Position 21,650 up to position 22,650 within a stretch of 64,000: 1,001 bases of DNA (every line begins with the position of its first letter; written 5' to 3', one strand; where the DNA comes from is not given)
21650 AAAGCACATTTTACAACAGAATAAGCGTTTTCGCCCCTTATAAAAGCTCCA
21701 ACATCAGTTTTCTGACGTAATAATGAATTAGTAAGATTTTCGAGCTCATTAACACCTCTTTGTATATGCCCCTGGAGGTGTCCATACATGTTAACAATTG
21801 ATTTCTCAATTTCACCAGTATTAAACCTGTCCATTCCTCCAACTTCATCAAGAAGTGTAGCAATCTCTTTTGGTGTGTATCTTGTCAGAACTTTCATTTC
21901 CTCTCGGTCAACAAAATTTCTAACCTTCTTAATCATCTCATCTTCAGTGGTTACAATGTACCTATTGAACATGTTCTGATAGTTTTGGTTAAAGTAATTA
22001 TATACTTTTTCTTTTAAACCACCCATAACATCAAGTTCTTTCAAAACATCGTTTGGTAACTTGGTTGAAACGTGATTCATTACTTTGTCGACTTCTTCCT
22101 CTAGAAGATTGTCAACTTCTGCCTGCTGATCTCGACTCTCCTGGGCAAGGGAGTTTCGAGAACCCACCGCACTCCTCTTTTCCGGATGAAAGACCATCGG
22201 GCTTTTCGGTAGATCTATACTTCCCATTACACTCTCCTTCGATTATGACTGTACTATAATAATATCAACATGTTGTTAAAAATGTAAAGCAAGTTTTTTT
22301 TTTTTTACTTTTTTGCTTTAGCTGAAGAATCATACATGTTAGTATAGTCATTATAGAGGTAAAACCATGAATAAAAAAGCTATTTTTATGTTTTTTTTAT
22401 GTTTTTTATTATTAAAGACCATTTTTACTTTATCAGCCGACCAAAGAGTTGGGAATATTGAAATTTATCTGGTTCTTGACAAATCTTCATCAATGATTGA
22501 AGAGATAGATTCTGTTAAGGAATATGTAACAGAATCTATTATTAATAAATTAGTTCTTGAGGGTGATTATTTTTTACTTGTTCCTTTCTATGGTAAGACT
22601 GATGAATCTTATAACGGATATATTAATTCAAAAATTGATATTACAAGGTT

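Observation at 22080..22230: GC-rich (about 55-57%), codon-atypical island at the annotated 5' end of the CfpA-like gene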

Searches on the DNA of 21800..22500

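Call 5: search_rna_families(source=window, start=21800, end=22500, threshold=evalue, max_evalue=10, show_alignments=3)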
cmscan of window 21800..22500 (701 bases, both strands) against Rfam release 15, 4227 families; matches with E-value up to 10: 4.
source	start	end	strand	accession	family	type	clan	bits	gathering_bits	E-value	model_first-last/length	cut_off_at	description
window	22359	22478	+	RF02393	sau-59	Gene; sRNA;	-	19.2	80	6.7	1-128/128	no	Staphylococcus sRNA sau-59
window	22431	22497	-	RF00475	snosnR69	Gene; snRNA; snoRNA; CD-box;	CL00051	17.7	50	2.8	1-94/94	no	Small nucleolar RNA snR69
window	21800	21892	-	RF02114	FAM13A-AS1_1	Gene; lncRNA;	-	14.7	70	6.9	1-91/118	3'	FAM13A antisense RNA 1 conserved region 1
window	21809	21827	+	RF02108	DLEU2_4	Gene; lncRNA;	-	14.4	40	3.8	40-58/58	no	Deleted in lymphocytic leukemia 2 conserved region 4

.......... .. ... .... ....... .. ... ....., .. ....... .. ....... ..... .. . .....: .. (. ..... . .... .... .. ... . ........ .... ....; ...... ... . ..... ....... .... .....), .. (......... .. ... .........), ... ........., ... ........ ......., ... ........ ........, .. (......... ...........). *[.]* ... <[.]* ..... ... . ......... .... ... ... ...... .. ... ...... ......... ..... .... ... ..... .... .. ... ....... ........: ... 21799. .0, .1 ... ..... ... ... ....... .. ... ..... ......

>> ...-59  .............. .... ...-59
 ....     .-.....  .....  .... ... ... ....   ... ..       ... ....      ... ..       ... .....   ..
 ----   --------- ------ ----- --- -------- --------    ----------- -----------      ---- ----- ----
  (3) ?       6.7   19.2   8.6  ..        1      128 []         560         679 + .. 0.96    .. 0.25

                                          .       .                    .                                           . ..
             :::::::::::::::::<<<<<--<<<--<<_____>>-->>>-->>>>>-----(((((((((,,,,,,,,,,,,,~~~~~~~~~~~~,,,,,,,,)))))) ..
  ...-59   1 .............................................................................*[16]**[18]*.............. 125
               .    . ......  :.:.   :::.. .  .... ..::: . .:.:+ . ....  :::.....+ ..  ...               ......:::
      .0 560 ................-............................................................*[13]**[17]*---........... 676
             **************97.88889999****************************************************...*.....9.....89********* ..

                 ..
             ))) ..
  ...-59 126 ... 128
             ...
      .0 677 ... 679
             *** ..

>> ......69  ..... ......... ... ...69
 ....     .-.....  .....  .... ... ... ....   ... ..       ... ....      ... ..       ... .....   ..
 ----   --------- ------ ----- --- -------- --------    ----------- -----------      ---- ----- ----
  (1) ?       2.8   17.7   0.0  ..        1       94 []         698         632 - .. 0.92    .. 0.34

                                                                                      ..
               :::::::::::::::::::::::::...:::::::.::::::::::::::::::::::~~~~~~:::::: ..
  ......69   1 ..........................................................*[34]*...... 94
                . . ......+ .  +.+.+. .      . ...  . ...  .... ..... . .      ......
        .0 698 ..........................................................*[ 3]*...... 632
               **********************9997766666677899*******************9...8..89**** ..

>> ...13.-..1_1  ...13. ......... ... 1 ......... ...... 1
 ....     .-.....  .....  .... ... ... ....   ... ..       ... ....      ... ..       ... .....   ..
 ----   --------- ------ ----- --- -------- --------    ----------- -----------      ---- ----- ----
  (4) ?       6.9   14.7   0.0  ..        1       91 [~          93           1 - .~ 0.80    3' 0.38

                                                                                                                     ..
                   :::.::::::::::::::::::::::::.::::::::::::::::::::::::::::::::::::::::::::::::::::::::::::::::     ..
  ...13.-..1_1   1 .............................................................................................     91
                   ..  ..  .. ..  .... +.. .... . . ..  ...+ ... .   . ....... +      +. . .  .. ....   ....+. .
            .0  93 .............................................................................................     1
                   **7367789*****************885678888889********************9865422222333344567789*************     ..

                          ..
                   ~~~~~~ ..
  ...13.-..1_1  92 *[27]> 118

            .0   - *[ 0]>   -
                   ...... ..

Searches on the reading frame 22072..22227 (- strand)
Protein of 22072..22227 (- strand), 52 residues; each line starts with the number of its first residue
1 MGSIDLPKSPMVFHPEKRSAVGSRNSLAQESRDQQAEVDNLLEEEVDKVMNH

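Call 55: search_protein_representatives(protein=window:22072-22227:-)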
Query: 52 residues. Proteins with E-value up to 0.001 (for the whole library): 35; up to 1e-10: 11; up to 1e-30: 0. The best 35 are listed.
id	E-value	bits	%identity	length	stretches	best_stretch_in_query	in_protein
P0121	1.4e-22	93.3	94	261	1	1-52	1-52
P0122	6.2e-22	91.4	94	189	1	1-52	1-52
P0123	8.3e-19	81.7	87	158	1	1-52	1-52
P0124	5.3e-18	79.3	83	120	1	1-52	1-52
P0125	1.0e-17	78.4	85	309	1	1-52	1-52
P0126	1.8e-16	74.5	77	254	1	1-52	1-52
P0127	4.1e-16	73.4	81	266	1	1-52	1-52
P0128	1.7e-15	71.5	73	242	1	1-52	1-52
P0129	2.0e-14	68.2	73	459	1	1-52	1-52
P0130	1.5e-13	65.5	78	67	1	1-45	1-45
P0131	7.4e-12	60.3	85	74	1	1-39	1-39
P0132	3.3e-10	55.2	67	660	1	5-50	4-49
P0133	1.1e-09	53.6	73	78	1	1-41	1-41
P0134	7.8e-09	51.0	60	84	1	5-52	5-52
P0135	4.6e-08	48.6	52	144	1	3-52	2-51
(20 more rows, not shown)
